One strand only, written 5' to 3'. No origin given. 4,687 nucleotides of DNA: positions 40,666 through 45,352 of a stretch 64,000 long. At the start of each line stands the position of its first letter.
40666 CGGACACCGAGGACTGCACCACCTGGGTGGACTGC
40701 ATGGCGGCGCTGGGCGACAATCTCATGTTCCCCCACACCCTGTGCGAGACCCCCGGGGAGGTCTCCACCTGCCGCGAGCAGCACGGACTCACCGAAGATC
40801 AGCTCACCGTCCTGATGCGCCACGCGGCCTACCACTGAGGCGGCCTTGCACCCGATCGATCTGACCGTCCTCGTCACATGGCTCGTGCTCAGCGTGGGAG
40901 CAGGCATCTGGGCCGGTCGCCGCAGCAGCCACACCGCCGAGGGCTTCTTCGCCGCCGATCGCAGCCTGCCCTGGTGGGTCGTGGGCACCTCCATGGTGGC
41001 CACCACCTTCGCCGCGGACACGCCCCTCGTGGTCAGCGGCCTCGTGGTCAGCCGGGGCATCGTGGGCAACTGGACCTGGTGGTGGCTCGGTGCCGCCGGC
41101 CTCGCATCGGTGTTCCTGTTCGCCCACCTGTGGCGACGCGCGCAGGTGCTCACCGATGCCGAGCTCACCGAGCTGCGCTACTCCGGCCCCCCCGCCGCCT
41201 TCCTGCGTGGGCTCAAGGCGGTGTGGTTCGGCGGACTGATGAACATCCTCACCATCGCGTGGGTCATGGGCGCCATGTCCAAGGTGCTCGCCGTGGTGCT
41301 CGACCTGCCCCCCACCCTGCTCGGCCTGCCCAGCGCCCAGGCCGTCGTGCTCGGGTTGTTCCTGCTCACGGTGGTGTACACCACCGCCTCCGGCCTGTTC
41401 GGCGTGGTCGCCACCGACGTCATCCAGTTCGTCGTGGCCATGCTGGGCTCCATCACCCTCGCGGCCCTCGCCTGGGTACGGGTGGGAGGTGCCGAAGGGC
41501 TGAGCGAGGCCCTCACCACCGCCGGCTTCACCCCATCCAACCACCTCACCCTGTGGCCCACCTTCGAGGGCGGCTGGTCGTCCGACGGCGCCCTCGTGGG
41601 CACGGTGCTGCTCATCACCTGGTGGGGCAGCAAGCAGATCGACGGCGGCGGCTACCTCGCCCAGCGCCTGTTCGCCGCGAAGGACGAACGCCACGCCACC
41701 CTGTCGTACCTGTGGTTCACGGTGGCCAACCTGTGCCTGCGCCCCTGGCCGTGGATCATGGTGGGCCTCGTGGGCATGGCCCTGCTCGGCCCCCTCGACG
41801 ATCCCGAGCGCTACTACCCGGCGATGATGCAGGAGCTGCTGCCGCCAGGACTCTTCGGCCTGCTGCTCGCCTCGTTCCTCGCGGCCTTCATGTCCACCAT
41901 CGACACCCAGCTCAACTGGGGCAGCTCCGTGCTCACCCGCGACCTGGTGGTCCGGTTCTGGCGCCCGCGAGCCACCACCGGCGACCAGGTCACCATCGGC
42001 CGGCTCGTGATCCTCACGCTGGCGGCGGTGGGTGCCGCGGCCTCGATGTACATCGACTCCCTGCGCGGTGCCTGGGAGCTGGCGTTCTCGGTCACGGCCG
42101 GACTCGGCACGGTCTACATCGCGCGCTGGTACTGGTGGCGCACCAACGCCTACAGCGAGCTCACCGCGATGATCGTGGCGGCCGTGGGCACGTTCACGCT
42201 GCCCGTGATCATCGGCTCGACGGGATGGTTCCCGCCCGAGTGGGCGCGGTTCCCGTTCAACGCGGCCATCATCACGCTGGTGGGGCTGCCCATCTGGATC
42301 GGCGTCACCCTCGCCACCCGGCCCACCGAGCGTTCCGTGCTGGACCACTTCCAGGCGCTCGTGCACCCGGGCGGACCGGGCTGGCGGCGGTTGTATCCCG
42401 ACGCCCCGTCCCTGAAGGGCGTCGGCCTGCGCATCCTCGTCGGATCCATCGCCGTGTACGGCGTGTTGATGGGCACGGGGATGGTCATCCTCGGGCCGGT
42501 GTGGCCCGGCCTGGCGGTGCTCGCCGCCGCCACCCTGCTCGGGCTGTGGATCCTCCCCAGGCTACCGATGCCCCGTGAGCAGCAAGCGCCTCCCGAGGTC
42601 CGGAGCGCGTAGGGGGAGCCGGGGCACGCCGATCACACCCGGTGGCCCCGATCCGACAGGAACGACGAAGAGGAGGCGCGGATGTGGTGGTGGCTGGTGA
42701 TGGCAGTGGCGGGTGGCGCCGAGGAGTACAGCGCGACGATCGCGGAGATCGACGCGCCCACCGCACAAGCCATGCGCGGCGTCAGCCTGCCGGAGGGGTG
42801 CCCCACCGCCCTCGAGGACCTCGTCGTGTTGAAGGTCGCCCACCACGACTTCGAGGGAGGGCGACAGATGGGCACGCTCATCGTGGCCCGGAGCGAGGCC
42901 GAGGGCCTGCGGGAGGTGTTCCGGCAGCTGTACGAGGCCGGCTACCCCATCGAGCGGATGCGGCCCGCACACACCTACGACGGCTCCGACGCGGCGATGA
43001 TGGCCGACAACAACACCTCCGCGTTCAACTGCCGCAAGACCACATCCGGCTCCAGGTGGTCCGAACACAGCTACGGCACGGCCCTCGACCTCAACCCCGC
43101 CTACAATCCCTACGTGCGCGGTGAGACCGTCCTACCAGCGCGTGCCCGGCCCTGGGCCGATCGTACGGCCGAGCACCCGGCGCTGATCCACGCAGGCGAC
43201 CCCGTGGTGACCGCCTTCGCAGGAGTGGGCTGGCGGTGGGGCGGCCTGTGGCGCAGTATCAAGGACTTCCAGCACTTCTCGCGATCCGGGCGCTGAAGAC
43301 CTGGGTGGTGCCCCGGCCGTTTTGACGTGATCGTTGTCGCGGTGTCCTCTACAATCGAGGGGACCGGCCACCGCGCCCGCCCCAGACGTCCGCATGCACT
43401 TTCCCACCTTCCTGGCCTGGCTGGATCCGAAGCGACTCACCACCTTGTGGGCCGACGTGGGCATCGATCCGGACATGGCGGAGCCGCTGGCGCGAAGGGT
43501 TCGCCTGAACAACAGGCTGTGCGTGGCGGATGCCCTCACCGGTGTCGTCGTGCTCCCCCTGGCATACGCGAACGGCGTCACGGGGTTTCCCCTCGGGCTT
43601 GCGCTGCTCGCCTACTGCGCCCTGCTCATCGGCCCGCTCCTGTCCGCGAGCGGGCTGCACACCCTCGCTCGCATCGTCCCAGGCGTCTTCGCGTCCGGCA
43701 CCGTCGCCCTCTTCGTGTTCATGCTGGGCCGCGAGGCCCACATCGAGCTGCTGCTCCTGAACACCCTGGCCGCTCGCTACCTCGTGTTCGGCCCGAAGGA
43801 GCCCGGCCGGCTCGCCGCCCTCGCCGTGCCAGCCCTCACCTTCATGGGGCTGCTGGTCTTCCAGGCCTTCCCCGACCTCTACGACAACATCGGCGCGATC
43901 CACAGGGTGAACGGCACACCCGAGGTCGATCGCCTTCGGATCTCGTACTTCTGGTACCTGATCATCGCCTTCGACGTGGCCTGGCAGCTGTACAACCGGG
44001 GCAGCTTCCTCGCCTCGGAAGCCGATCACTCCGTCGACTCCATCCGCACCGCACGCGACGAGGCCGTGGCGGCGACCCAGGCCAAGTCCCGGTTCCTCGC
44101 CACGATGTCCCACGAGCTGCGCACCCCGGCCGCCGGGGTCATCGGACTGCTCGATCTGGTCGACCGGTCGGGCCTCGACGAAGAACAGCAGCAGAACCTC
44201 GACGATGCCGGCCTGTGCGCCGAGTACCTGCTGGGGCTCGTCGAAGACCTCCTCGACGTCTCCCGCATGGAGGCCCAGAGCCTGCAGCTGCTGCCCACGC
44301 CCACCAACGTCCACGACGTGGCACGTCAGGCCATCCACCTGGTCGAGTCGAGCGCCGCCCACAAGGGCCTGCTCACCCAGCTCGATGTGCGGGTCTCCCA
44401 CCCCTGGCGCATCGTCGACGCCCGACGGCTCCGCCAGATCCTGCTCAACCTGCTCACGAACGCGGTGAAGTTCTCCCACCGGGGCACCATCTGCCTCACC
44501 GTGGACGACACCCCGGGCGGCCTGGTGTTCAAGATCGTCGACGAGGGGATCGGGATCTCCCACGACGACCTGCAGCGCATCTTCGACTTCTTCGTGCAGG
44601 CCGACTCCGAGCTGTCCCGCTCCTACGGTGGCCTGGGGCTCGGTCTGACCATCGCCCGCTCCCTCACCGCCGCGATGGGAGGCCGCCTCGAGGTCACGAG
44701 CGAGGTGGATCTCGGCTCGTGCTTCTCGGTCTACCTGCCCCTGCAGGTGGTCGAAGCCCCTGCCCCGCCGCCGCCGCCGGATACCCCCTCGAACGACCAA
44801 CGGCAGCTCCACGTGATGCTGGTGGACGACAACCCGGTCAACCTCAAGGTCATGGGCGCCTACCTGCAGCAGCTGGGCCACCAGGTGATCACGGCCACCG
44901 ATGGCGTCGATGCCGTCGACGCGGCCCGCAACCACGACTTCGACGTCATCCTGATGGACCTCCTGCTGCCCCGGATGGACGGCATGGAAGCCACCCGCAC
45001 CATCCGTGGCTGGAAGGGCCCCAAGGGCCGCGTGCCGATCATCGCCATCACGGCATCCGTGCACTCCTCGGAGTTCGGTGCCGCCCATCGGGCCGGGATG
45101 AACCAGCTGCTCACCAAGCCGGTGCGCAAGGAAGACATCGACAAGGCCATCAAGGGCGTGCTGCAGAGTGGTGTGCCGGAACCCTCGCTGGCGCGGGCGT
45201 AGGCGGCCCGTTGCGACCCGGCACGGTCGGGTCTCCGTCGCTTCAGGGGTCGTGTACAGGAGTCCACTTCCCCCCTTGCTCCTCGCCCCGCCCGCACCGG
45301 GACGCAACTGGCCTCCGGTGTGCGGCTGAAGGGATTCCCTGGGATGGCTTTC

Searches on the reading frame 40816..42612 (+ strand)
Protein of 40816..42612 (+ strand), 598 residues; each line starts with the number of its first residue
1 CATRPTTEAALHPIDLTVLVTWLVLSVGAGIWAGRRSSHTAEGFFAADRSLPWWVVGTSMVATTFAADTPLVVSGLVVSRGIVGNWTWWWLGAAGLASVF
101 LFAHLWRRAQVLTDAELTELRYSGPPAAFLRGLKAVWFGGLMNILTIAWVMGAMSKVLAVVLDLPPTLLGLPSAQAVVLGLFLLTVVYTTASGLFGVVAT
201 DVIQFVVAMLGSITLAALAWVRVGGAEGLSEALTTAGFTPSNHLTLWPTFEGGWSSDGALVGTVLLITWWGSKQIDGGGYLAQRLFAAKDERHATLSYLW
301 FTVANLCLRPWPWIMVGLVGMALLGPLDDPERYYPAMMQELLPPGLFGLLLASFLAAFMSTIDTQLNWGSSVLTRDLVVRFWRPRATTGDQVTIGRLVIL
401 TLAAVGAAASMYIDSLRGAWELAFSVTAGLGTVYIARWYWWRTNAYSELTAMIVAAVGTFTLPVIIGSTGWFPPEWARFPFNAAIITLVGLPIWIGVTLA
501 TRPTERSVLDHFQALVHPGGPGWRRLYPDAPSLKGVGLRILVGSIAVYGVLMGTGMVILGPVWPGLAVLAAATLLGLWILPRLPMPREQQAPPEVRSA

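Call 82: search_protein_families(library=pfam, proteins=[window:40816-42612:+], max_evalue=0.0001)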
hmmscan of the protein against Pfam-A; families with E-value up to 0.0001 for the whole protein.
window:40816-42612:+ (598 aa): 1 family
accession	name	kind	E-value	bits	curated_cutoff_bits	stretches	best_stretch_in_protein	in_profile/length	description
PF00474.23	SSF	-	7.3e-32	111.2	22.8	1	44-454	1-405/406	Sodium:solute symporter family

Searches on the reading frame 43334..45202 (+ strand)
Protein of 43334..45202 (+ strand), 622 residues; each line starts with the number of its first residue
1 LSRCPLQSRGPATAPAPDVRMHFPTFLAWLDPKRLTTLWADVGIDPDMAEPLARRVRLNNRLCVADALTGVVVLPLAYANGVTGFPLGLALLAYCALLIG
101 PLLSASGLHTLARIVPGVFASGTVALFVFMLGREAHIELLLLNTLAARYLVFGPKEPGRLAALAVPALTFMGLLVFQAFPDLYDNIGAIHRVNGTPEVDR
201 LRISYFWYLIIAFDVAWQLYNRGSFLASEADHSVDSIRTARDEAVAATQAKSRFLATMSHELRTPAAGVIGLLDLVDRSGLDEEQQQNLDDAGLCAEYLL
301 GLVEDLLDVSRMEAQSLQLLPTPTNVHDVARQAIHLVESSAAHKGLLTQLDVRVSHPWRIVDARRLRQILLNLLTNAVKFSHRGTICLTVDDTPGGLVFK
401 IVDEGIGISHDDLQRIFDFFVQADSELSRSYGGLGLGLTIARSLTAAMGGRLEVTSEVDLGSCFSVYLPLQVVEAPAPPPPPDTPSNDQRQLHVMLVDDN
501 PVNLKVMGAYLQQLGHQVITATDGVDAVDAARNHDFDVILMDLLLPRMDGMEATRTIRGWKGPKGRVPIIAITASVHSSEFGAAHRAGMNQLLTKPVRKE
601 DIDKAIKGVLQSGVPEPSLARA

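Call 41: search_protein_families(library=pfam, proteins=[window:43334-45202:+], max_evalue=0.001)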
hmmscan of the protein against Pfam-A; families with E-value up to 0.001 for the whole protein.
window:43334-45202:+ (622 aa): 4 families
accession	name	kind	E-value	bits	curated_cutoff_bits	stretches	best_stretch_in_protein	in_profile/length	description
PF02518.31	HATPase_c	-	1.5e-26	93.5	26.4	1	362-471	2-110/111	Histidine kinase-, DNA gyrase B-, and HSP90-like ATPase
PF00072.30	Response_reg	-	1.7e-25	89.8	30.2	1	494-607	1-111/111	Response regulator receiver domain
PF00512.31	HisKA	-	6.3e-17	61.8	26.9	1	250-314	1-65/66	His Kinase A (phospho-acceptor) domain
PF13589.12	HATPase_c_3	-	0.00071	20.1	25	0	368-442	5-81/137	Histidine kinase-, DNA gyrase B-, and HSP90-like ATPase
